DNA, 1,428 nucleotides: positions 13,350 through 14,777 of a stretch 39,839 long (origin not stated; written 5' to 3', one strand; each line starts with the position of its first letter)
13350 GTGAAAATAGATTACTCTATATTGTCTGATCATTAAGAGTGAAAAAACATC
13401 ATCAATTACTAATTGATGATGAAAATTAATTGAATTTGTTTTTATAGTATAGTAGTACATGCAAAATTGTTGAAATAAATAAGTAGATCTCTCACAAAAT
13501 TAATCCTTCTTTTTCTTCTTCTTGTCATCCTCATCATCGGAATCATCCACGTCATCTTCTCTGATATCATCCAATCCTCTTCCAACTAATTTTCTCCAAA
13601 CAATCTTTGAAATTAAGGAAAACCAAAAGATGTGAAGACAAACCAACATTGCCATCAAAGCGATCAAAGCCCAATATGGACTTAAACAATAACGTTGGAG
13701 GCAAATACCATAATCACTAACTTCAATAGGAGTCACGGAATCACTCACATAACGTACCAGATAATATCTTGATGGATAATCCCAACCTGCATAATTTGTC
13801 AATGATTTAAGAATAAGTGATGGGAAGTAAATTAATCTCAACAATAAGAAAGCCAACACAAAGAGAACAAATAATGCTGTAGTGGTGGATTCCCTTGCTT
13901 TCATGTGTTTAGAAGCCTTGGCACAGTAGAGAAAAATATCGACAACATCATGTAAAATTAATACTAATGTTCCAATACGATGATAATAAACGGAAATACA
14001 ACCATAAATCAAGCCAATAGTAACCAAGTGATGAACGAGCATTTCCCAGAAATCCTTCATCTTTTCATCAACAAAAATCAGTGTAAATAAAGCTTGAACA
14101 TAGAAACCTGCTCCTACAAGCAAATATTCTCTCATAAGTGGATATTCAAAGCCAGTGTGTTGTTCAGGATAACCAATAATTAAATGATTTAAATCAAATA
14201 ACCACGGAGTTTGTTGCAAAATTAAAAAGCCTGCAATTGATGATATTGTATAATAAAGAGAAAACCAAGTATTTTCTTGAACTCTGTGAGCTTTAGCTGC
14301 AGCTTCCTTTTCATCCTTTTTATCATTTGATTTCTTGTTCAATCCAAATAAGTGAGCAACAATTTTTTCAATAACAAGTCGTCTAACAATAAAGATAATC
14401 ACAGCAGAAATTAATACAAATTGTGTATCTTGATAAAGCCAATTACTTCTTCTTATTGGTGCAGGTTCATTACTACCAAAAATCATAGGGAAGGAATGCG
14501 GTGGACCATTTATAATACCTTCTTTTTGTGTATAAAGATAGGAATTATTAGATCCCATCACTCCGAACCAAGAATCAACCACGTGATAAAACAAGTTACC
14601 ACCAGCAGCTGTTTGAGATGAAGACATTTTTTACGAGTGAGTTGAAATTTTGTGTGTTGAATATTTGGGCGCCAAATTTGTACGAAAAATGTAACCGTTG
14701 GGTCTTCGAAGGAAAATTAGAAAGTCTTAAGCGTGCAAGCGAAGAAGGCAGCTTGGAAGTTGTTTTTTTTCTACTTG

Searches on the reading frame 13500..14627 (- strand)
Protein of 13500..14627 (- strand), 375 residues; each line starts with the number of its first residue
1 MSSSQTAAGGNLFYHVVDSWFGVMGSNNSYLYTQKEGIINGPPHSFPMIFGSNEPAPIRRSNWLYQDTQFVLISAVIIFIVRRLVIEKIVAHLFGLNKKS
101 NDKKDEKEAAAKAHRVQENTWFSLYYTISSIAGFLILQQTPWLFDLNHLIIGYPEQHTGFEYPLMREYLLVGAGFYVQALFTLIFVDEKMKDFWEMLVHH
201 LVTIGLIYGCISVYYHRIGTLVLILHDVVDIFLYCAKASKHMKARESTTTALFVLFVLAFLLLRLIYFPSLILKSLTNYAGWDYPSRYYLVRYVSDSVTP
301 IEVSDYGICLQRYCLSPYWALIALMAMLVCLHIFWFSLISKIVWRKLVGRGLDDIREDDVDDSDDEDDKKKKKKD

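Call 17: search_protein_families(library=pfam, proteins=[window:13500-14627:-], max_evalue=0.001)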
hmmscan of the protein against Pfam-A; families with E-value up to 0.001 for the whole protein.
window:13500-14627:- (375 aa): 1 family
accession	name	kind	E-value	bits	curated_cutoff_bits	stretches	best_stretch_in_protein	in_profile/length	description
PF03798.21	TRAM_LAG1_CLN8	-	2.5e-42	145.5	24.6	1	115-341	1-198/198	TLC domain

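Call 19: find_encoding_contigs(protein=window:13503-14627:-, flank=2000, max_places=3)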
Protein window:13503-14627:- (375 aa): no gene with exactly this product is on record in the collection.
